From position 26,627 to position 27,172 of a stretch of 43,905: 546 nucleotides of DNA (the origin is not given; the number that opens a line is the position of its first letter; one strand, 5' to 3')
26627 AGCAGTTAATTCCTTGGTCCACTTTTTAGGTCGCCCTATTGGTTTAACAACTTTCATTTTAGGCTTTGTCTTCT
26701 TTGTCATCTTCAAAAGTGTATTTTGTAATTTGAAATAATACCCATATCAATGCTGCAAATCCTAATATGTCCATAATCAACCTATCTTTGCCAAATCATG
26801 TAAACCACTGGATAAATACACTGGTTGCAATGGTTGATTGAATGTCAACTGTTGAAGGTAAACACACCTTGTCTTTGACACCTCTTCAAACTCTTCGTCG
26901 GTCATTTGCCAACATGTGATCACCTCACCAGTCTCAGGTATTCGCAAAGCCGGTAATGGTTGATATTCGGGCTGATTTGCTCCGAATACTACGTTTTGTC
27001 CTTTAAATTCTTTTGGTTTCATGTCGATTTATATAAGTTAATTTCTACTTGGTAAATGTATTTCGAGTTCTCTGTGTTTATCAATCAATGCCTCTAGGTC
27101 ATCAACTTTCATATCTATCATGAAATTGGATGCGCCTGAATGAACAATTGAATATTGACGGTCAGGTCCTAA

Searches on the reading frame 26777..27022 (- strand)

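Call 91: search_protein_families(library=phrogs, proteins=[window:26777-27022:-], max_evalue=0.001)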
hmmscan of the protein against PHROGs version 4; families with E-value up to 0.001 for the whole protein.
window:26777-27022:- (81 aa): 1 family
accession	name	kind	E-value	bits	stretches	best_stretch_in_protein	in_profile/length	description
phrog_11885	-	unknown function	0.00068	20.8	1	3-60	4-62/100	-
